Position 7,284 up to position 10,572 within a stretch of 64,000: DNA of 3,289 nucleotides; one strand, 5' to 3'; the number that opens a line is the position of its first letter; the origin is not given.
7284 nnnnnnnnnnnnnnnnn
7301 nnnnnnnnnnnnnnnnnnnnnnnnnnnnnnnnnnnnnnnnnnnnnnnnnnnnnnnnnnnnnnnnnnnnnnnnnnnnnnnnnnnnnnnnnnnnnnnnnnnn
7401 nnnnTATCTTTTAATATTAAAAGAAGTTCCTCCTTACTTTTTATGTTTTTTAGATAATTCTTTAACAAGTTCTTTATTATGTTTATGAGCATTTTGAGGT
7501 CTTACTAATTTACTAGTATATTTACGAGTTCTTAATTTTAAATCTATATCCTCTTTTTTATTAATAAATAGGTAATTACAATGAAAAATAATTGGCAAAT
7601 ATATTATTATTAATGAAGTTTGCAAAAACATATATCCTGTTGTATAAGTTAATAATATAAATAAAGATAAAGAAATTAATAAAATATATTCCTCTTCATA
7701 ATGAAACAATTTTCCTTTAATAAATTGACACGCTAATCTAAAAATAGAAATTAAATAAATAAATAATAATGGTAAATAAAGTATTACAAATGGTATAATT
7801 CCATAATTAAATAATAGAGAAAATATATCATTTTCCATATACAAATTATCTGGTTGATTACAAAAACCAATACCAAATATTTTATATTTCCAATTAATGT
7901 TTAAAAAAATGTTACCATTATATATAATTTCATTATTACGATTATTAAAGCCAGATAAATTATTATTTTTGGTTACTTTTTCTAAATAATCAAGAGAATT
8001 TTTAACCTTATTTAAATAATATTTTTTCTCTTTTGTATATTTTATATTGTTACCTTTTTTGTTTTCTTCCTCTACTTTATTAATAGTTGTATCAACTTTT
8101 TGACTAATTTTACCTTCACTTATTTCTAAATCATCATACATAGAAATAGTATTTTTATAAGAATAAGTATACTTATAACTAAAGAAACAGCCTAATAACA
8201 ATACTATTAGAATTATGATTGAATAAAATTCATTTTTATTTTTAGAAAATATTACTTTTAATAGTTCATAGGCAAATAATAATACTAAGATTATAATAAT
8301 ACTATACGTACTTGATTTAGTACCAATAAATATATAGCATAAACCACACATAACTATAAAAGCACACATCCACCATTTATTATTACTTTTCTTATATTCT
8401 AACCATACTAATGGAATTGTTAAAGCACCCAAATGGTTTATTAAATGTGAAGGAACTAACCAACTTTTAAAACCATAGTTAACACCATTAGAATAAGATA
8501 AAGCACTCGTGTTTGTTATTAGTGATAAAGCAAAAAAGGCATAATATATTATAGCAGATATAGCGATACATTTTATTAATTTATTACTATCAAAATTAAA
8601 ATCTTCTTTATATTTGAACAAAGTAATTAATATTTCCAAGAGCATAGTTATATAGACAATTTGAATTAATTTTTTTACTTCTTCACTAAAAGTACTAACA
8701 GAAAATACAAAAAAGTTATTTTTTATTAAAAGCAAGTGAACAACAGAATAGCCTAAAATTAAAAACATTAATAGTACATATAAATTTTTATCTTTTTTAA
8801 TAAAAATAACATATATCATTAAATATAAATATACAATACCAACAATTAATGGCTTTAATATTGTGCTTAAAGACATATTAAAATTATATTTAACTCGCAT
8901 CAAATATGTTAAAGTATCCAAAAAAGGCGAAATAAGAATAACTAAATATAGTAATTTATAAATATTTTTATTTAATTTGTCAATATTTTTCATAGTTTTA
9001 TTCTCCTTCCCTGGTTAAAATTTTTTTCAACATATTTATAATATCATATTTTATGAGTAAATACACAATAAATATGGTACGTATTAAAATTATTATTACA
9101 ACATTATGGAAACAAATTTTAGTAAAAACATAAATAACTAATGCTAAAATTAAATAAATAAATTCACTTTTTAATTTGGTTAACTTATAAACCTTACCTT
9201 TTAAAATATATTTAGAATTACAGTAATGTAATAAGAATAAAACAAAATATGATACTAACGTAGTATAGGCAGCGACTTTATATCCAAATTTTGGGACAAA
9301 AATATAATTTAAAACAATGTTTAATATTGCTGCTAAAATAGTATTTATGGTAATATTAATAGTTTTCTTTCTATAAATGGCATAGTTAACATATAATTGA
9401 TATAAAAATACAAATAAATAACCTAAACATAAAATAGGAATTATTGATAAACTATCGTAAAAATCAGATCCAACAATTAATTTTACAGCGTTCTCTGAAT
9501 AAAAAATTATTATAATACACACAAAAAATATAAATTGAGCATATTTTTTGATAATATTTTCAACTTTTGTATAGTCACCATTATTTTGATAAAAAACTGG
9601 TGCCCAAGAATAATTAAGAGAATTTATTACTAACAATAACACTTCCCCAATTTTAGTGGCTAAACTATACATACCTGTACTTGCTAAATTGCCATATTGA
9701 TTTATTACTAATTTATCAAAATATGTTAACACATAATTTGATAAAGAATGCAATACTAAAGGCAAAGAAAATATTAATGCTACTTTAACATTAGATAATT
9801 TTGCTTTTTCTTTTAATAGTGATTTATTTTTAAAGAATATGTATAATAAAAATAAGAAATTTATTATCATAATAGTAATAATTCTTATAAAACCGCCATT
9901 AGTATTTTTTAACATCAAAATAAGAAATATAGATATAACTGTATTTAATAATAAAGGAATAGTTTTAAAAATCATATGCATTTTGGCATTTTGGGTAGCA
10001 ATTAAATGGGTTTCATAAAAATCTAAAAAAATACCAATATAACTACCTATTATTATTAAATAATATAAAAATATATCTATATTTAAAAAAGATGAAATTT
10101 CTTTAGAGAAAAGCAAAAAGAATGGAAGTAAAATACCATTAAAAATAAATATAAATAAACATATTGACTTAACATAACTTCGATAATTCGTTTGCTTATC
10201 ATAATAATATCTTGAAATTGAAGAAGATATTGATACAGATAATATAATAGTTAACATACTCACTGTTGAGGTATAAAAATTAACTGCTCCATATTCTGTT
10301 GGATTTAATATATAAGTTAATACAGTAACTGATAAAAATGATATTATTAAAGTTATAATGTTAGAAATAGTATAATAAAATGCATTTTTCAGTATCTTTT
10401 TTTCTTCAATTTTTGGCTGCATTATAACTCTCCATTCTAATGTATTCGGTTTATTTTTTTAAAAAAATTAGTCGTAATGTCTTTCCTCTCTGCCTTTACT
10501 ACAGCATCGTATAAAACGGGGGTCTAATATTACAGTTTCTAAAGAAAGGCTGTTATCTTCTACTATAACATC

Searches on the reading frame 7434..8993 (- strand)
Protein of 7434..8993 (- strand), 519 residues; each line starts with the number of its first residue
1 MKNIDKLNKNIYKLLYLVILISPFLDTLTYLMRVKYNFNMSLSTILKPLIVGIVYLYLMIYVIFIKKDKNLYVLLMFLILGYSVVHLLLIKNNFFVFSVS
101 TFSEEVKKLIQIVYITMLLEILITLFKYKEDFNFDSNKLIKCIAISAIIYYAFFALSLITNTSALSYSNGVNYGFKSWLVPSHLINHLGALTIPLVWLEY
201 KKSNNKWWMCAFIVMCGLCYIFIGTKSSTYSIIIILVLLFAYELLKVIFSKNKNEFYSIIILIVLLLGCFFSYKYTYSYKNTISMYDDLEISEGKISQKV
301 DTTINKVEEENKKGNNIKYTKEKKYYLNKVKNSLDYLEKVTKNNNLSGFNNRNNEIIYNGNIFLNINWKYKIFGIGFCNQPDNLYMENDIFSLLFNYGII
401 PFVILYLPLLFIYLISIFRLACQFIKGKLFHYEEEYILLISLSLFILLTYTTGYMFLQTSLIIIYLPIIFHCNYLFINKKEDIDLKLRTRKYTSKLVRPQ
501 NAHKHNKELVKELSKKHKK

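Call 83: search_protein_families(library=pfam, proteins=[window:7434-8993:-], max_evalue=0.00001)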
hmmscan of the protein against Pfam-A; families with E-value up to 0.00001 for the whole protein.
window:7434-8993:- (519 aa): 1 family
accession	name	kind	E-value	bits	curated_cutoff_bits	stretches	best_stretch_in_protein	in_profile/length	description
PF13425.11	O-antigen_lig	-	5.5e-35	121.5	31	1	11-469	4-451/462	O-antigen ligase like membrane protein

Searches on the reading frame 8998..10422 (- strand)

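Call 83: search_protein_families(library=pfam, proteins=[window:8998-10422:-], max_evalue=0.00001)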
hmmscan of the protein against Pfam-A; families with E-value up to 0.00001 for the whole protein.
window:8998-10422:- (474 aa): 2 families
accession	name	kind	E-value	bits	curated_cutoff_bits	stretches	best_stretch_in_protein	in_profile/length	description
PF01943.22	Polysacc_synt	-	2e-21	77.1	28.2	1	10-279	1-272/274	Polysaccharide biosynthesis protein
PF13440.11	Polysacc_synt_3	-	7e-11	42.3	23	1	34-324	1-291/293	Polysaccharide biosynthesis protein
